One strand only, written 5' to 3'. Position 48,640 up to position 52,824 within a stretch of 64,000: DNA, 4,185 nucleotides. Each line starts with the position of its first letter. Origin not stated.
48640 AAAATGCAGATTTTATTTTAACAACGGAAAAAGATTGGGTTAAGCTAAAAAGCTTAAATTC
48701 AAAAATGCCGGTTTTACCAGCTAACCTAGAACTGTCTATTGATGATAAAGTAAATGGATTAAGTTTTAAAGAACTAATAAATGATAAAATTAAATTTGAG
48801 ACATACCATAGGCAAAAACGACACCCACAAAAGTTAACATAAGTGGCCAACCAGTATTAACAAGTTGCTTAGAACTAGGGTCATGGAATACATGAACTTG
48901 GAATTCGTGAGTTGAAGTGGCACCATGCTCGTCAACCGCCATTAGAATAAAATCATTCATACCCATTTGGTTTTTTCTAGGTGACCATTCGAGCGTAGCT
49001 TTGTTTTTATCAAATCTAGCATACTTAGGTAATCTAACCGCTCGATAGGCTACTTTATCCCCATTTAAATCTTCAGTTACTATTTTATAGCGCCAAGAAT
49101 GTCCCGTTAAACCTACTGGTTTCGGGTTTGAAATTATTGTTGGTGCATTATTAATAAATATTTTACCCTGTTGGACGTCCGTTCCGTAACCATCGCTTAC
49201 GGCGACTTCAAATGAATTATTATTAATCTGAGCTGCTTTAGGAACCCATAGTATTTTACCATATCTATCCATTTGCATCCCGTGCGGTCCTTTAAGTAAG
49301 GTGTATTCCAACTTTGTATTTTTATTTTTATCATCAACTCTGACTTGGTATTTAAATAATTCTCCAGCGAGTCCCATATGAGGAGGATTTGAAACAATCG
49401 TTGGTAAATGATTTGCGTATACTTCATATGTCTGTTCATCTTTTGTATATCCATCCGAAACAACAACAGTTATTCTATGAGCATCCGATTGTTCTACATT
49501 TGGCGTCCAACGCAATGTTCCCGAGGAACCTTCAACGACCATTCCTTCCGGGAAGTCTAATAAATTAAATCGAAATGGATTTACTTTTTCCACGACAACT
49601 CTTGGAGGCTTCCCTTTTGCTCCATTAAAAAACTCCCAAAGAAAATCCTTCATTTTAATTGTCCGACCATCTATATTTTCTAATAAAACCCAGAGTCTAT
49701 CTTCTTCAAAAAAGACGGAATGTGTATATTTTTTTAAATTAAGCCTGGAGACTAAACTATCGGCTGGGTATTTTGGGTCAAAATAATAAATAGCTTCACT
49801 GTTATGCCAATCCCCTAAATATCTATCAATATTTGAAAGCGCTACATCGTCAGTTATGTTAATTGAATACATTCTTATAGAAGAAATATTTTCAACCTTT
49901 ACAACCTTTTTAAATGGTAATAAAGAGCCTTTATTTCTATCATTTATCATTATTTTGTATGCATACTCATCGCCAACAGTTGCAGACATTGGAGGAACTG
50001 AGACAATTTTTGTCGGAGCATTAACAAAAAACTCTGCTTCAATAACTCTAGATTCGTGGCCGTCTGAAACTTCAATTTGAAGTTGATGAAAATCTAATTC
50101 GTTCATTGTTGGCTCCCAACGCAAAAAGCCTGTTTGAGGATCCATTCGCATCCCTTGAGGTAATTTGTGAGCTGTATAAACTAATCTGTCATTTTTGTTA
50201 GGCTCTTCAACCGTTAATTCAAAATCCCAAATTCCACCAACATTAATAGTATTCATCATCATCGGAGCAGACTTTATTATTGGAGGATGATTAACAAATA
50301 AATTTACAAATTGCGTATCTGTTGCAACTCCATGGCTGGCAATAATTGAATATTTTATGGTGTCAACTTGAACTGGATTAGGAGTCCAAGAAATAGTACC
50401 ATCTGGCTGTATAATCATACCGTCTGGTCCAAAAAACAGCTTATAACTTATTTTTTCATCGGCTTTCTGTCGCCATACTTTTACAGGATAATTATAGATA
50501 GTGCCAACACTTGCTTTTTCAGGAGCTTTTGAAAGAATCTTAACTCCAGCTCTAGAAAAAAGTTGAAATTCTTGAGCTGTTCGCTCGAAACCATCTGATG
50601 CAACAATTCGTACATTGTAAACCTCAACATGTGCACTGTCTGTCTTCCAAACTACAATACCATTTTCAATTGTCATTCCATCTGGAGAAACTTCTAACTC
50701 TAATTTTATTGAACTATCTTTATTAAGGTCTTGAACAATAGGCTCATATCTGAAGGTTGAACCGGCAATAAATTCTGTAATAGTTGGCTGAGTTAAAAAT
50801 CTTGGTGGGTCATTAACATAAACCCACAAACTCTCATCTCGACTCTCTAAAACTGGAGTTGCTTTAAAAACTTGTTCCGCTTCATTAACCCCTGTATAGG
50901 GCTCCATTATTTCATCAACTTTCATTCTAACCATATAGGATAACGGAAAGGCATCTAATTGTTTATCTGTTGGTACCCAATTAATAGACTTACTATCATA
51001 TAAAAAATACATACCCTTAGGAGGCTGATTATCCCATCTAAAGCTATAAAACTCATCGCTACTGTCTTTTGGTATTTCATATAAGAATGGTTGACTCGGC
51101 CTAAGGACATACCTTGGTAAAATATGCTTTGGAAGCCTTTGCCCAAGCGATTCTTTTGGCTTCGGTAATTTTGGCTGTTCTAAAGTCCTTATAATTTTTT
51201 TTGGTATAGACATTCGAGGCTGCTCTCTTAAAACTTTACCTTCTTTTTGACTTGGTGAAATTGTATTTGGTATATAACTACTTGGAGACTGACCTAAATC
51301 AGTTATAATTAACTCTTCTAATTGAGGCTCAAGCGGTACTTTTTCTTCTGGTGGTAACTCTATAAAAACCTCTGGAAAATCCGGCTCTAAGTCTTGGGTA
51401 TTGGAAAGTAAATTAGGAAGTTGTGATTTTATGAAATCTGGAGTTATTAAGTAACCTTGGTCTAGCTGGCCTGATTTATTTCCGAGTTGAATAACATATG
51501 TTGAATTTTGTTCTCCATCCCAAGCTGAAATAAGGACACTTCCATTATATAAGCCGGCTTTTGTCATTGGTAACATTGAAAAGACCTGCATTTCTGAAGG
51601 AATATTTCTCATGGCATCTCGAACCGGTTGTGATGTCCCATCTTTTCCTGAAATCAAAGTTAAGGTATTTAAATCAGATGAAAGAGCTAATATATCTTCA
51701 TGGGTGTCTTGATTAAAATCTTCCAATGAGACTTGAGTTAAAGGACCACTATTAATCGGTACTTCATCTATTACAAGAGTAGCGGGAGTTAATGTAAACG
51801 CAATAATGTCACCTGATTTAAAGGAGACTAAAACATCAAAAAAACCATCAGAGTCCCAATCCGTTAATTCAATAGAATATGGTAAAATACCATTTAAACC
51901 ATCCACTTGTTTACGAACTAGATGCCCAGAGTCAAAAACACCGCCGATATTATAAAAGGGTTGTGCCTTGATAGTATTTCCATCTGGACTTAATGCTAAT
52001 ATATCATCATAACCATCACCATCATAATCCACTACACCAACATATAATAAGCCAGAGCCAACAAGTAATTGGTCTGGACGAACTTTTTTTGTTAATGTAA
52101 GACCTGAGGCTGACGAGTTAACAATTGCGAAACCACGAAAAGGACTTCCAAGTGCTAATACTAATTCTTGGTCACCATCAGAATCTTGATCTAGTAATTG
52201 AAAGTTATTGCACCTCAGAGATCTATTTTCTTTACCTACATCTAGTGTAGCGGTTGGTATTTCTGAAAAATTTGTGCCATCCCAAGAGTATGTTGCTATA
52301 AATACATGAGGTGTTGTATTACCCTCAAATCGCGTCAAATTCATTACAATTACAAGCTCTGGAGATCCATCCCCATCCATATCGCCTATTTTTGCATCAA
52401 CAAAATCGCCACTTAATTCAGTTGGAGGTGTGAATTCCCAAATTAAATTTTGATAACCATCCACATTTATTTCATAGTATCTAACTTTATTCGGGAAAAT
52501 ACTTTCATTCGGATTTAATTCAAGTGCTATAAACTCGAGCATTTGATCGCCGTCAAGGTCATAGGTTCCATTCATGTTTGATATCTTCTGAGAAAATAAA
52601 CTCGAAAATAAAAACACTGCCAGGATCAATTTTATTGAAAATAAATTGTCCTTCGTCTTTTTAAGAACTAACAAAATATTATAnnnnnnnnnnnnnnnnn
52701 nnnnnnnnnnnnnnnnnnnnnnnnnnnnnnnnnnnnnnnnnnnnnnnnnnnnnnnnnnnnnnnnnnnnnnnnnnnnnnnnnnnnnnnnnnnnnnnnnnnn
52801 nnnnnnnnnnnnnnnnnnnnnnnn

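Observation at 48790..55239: Tandem pair of giant, N-terminally paralogous FG-GAP / cadherin-like envelope proteins: candidate undescribed adhesion or envelope system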

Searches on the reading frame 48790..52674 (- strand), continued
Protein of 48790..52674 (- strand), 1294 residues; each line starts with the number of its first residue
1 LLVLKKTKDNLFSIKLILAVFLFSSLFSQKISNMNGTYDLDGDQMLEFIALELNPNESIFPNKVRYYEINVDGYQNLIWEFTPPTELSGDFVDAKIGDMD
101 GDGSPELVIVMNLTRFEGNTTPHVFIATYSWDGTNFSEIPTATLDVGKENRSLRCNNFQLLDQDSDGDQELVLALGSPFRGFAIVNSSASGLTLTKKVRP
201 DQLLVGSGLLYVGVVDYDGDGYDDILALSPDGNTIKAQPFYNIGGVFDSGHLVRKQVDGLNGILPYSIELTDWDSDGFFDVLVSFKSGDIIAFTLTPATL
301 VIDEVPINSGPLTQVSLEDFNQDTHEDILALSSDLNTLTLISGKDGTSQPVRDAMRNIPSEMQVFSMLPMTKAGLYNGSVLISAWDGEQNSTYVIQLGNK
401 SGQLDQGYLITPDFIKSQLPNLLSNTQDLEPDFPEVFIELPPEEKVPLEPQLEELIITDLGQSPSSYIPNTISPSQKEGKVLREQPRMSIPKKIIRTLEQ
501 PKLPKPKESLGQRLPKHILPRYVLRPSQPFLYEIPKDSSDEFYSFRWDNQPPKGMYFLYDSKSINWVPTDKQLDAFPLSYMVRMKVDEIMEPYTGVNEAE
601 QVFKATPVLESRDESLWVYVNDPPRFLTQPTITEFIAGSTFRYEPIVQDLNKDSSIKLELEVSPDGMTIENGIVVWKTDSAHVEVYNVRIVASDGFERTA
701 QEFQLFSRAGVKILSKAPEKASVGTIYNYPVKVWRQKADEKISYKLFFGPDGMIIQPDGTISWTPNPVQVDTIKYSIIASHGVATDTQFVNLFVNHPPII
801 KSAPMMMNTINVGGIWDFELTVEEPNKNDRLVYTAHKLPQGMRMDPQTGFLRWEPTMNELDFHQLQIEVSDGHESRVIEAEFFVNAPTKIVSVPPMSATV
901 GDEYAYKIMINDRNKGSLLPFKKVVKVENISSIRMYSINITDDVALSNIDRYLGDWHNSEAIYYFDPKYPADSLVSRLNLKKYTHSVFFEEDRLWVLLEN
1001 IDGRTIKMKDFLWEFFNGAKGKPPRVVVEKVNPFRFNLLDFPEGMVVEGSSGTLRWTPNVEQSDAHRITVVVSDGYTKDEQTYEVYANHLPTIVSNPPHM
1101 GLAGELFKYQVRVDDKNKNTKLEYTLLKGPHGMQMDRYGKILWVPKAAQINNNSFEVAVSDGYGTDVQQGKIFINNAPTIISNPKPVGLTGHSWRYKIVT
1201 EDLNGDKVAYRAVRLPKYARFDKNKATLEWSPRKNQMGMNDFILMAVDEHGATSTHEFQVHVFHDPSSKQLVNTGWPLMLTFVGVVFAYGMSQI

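Call 74: search_protein_families(library=padloc, proteins=[window:48790-52674:-], max_evalue=0.01)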
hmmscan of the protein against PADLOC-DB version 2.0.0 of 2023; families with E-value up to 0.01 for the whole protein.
window:48790-52674:- (1294 aa): 0 families

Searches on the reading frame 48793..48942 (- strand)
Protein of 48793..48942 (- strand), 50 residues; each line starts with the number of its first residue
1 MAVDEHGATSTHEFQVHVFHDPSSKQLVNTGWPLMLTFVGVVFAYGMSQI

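Call 48: search_protein_families(library=ncbifam, proteins=[window:48793-48942:-], max_evalue=10)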
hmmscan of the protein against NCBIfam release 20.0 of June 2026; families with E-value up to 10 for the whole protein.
seq(50 aa): 0 families

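Call 49: search_protein_families(library=pfam, proteins=[window:48793-48942:-], max_evalue=10)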
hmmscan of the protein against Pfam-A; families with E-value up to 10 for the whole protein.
seq(50 aa): 0 families

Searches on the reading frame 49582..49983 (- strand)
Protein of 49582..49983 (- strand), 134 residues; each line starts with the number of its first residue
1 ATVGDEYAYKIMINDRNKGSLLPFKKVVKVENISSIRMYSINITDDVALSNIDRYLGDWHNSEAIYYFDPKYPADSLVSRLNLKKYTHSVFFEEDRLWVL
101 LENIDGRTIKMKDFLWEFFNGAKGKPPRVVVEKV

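Call 48: search_protein_families(library=ncbifam, proteins=[window:49582-49983:-], max_evalue=10)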
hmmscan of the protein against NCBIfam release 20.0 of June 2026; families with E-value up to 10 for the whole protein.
window:49582-49983:- (134 aa): 0 families

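Call 49: search_protein_families(library=pfam, proteins=[window:49582-49983:-], max_evalue=10)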
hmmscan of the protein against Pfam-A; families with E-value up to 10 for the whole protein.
window:49582-49983:- (134 aa): 1 family
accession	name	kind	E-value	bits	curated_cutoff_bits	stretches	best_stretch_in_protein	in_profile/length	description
PF12494.13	DUF3695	-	0.045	14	27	1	64-95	31-62/101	Protein of unknown function (DUF3695)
